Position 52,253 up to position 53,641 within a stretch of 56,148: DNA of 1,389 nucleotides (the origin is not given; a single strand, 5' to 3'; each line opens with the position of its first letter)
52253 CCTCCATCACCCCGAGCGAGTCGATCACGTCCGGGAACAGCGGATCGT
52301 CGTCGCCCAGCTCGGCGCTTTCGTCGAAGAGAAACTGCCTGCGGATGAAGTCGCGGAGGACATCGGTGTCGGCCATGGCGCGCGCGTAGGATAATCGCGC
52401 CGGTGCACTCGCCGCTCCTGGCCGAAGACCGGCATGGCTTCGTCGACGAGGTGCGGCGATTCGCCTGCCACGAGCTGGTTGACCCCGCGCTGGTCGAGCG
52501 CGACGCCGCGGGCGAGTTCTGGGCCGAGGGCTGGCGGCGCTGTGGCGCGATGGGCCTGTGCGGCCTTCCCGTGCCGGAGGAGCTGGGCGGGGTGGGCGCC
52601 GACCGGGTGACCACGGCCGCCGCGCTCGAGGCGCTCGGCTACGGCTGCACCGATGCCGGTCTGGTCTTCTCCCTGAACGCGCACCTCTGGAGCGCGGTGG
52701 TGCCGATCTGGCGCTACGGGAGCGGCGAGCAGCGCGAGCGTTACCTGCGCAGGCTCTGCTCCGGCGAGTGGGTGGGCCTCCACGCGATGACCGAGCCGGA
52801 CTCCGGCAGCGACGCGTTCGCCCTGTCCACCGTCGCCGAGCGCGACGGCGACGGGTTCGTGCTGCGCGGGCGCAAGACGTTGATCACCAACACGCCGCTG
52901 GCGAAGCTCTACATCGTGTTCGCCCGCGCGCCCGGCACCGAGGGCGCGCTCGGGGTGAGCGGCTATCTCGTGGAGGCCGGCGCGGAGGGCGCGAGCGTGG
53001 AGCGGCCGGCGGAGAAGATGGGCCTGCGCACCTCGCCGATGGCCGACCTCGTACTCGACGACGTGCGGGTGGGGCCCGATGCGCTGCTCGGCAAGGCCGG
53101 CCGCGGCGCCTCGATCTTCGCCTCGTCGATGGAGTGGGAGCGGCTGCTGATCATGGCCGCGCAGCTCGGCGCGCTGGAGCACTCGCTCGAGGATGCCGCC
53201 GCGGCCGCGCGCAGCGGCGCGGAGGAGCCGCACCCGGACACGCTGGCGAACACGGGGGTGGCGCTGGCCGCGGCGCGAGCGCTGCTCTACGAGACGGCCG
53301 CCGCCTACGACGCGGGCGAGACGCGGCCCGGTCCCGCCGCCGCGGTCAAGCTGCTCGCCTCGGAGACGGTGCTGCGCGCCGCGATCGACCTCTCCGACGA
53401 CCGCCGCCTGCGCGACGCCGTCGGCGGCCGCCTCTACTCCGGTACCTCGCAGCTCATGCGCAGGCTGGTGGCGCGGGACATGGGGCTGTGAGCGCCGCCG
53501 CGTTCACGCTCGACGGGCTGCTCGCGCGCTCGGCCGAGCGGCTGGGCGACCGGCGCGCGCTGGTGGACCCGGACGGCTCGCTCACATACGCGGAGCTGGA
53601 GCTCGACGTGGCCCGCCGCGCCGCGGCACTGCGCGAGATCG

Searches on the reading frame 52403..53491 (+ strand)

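Call 30: search_protein_families(library=pfam, proteins=[window:52403-53491:+], max_evalue=0.001)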
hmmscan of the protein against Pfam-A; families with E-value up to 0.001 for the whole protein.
window:52403-53491:+ (362 aa): 3 families
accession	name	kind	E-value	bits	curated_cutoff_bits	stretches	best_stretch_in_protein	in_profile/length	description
PF02771.21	Acyl-CoA_dh_N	-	8.4e-26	91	22.9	1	8-122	2-113/113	Acyl-CoA dehydrogenase, N-terminal domain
PF02770.24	Acyl-CoA_dh_M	-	8.7e-23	80.8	33.3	1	128-221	3-97/97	Acyl-CoA dehydrogenase, middle domain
PF00441.29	Acyl-CoA_dh_1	-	1.4e-11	45.2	22.4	1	233-360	1-149/150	Acyl-CoA dehydrogenase, C-terminal domain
